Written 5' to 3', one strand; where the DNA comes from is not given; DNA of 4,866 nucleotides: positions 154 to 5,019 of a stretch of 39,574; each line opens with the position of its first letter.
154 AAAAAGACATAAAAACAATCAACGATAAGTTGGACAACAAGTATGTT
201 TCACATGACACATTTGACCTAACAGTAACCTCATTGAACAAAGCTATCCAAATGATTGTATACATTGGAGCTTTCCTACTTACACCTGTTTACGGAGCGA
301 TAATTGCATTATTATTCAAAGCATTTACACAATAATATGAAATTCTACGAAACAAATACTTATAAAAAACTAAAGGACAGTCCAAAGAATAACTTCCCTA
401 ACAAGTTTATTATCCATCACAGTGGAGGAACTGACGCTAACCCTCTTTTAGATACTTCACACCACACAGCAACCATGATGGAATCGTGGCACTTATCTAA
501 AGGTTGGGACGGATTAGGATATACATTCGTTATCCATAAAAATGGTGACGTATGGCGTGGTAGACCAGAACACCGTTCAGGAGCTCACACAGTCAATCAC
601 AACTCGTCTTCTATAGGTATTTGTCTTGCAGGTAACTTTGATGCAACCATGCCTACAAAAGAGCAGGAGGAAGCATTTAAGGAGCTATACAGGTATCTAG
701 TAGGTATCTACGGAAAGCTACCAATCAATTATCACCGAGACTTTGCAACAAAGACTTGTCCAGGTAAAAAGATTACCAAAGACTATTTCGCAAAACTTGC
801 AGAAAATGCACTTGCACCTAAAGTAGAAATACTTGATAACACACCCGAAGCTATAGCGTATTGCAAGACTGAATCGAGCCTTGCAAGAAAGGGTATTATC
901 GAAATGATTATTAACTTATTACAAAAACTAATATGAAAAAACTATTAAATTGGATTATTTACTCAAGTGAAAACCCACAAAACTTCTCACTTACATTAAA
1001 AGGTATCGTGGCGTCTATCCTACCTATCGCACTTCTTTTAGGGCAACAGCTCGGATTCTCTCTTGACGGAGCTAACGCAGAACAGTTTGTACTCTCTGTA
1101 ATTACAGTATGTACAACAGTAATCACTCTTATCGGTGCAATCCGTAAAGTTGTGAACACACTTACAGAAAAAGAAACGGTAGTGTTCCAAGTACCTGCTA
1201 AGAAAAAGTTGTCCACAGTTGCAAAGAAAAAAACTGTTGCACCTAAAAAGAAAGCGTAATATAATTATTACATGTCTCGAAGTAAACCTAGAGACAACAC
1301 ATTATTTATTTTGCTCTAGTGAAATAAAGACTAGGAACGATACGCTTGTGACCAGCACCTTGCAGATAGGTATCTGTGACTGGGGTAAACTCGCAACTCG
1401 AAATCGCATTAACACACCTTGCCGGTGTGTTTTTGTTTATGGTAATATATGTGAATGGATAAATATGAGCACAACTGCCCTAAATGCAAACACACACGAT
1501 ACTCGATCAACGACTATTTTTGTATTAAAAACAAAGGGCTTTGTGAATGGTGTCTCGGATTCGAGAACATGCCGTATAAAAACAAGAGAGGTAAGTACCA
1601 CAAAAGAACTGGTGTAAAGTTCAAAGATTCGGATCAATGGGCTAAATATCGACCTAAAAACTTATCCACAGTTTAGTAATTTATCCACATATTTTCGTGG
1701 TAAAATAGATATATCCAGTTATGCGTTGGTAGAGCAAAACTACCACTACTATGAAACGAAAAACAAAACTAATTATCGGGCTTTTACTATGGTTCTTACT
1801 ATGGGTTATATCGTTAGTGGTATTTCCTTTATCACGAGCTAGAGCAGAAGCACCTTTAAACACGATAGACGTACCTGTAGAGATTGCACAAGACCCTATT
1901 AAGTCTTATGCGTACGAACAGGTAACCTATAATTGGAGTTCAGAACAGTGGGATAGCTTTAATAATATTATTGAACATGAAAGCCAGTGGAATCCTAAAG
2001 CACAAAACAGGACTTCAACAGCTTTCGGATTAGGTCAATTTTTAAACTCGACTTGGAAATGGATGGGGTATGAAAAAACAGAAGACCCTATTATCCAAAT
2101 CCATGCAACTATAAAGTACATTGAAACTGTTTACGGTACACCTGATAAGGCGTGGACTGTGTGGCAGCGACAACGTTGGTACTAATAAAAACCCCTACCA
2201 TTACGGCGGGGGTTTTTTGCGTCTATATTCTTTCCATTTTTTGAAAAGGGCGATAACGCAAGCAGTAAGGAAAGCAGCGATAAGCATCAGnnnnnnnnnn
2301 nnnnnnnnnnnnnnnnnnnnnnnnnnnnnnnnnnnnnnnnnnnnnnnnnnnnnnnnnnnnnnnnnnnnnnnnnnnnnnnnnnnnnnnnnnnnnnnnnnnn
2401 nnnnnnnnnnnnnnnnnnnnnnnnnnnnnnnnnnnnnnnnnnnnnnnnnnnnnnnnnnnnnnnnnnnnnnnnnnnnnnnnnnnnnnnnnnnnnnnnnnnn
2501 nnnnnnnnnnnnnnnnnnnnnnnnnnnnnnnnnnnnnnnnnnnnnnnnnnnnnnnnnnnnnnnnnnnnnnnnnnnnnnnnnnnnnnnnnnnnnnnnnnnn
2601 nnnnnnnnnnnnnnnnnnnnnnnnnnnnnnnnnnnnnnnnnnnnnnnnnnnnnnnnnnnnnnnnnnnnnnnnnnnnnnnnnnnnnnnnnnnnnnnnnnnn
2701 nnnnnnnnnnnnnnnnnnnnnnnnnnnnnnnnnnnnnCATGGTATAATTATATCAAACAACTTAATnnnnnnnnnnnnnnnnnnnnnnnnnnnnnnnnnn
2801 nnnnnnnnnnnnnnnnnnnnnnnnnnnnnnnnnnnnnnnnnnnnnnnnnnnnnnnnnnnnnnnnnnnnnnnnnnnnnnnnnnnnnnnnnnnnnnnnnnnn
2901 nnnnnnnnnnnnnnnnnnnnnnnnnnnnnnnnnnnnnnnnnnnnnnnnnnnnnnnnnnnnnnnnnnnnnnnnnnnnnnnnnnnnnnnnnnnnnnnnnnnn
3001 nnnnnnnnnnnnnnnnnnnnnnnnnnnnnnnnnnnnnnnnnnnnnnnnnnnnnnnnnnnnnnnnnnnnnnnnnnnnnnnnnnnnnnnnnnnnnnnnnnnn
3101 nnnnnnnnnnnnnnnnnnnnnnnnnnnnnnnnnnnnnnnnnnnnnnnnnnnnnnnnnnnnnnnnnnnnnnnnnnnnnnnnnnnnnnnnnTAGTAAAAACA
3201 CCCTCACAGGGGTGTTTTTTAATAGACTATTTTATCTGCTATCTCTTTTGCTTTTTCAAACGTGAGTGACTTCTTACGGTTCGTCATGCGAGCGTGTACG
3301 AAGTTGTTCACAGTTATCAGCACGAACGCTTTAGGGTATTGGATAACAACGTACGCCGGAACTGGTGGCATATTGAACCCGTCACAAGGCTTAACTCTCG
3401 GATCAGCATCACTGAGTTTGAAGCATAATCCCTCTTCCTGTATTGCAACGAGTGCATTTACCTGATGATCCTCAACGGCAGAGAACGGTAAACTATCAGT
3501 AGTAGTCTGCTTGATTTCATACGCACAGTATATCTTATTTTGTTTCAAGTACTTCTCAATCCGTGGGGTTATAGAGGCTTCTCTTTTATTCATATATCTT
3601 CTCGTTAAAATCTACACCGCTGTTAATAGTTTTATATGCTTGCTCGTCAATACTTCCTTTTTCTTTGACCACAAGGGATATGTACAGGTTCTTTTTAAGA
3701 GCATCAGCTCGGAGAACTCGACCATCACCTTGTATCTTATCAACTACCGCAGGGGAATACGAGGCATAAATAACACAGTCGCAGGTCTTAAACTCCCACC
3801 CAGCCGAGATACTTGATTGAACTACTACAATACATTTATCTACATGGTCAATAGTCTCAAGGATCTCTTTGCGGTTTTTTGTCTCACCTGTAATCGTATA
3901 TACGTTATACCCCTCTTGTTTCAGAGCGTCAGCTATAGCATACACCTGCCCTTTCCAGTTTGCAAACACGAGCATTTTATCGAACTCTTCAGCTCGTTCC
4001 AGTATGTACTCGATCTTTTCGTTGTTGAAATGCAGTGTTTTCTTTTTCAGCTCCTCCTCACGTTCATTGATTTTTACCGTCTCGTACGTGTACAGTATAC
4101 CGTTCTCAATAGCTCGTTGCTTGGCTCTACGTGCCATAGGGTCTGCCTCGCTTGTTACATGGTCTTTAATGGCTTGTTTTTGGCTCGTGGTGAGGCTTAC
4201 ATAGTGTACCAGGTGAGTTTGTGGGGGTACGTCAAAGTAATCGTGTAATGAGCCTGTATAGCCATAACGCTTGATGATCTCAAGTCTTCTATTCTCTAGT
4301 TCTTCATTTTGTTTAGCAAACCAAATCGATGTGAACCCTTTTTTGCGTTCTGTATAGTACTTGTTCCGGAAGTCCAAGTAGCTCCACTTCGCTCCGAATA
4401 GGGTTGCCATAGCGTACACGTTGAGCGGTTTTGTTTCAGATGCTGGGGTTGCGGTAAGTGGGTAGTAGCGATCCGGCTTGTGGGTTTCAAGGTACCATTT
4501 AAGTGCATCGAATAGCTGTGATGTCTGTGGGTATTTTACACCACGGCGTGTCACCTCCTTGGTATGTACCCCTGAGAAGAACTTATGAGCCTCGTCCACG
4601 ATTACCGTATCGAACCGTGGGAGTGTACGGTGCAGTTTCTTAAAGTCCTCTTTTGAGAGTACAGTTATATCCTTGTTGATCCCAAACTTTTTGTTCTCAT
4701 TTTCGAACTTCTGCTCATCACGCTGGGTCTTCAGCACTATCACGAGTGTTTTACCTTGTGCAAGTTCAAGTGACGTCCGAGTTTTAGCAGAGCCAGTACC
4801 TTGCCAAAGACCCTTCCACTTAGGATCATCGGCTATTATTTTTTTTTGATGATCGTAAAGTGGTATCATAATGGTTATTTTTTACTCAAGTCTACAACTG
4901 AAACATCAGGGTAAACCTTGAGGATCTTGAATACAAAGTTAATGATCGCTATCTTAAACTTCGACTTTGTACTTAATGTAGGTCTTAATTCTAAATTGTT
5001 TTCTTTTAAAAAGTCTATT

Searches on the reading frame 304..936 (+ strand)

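Call 75: search_protein_families(library=pfam, proteins=[window:304-936:+], max_evalue=0.01)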
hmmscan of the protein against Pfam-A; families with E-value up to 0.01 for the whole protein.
window:304-936:+ (210 aa): 1 family
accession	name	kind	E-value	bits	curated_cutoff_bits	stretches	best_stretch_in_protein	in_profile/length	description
PF01510.30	Amidase_2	-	2.1e-18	67.4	26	1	32-155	5-131/131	N-acetylmuramoyl-L-alanine amidase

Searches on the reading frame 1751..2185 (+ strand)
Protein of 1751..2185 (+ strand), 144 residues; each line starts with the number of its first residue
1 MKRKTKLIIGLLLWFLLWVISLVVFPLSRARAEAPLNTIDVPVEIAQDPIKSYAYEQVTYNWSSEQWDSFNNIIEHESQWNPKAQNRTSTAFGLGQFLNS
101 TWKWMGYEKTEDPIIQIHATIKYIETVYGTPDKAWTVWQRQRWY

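Call 75: search_protein_families(library=pfam, proteins=[window:1751-2185:+], max_evalue=0.01)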
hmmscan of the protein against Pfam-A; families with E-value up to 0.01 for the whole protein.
window:1751-2185:+ (144 aa): 1 family
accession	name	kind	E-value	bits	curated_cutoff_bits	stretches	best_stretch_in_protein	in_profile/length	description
PF01464.25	SLT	-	3.3e-10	40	21.3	1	69-135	16-88/117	Transglycosylase SLT domain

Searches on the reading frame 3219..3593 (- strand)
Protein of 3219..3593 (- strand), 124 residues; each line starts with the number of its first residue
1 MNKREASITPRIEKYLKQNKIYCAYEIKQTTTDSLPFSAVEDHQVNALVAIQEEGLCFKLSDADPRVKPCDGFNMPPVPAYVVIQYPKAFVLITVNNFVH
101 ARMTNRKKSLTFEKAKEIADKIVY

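Call 75: search_protein_families(library=pfam, proteins=[window:3219-3593:-], max_evalue=0.01)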
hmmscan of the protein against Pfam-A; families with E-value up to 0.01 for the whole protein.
window:3219-3593:- (124 aa): 1 family
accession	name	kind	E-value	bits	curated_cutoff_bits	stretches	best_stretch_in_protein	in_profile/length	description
PF03838.20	RecU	-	9.1e-05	22.9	25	1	20-59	62-102/162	Recombination protein U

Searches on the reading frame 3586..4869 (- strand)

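Call 75: search_protein_families(library=pfam, proteins=[window:3586-4869:-], max_evalue=0.01)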
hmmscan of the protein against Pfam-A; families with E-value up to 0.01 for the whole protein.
window:3586-4869:- (427 aa): 2 families
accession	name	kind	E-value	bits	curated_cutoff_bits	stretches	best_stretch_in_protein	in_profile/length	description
PF00271.37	Helicase_C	-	6.4e-09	36.5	23.5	1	285-388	5-109/110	Helicase conserved C-terminal domain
PF00270.35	DEAD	-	0.0083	16.3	26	0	51-111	81-142/167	DEAD/DEAH box helicase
